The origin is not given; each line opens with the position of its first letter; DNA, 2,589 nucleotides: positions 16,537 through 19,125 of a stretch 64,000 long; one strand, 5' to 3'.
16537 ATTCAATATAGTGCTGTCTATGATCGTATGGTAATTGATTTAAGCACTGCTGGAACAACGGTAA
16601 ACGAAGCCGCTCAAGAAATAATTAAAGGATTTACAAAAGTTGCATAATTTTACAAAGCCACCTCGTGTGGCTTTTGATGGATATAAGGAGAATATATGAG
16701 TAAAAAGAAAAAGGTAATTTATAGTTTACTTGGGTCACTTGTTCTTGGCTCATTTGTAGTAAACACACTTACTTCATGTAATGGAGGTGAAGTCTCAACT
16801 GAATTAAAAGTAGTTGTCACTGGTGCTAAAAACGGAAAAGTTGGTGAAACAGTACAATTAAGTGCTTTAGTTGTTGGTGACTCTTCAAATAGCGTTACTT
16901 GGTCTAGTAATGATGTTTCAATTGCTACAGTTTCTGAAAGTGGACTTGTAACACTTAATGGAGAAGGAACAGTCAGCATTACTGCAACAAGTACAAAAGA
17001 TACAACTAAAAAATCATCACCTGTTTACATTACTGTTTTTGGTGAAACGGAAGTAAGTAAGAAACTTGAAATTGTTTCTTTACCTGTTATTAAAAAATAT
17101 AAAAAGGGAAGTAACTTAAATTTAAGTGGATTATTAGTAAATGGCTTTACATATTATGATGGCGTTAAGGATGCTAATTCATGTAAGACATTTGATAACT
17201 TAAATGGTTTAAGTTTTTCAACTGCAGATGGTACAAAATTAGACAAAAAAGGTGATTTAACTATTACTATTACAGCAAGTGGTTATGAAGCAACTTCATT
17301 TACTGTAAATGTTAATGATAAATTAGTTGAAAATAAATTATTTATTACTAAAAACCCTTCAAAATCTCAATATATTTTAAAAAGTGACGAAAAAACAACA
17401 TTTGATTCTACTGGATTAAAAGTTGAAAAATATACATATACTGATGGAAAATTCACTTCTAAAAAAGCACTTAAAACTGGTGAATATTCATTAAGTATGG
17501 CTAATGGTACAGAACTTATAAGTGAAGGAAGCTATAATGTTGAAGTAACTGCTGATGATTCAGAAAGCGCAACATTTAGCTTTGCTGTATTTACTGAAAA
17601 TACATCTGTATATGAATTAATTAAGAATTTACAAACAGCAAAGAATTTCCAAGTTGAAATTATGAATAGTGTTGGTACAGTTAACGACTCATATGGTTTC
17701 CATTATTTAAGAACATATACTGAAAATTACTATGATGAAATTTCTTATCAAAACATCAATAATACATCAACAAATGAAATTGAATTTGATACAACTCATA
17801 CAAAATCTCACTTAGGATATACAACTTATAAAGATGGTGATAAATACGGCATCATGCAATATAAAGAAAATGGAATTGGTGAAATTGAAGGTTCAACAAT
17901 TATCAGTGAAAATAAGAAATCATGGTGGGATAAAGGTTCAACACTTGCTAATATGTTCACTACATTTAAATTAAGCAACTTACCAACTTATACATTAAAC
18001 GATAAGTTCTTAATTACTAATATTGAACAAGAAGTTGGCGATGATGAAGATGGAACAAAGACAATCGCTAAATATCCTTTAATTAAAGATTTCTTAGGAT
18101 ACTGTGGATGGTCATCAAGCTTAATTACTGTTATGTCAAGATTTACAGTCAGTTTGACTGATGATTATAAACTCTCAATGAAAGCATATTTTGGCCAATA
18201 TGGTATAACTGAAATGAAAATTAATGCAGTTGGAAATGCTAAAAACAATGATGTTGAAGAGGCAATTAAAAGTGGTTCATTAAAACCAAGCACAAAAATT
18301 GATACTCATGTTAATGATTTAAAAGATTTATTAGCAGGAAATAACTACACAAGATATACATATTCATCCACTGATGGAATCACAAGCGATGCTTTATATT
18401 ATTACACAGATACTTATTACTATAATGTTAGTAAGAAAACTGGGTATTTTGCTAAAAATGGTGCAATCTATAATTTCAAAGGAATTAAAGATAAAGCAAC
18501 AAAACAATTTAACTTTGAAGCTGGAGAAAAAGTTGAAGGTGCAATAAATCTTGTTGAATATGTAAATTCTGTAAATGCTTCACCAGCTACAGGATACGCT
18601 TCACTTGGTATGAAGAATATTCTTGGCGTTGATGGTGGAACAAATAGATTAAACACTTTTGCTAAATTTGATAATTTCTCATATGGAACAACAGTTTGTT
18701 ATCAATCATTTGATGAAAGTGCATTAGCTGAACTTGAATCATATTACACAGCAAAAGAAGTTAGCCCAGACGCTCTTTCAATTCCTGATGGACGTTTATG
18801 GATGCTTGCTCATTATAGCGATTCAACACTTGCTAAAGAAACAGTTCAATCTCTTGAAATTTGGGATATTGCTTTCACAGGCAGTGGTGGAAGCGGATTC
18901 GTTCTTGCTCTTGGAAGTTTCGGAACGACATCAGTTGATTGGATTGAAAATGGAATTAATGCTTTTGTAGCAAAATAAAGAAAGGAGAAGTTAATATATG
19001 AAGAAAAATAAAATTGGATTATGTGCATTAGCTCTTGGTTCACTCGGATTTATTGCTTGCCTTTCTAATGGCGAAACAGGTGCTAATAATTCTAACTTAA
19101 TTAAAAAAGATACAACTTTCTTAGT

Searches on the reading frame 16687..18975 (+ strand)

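Call 56: search_protein_families(library=pfam, proteins=[window:16687-18975:+], max_evalue=0.001)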
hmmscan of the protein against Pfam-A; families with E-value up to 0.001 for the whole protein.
window:16687-18975:+ (763 aa): 1 family
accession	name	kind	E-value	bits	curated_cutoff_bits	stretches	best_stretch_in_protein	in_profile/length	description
PF02368.24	Big_2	-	5.8e-08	33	22.8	1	51-109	15-75/79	Bacterial Ig-like domain (group 2)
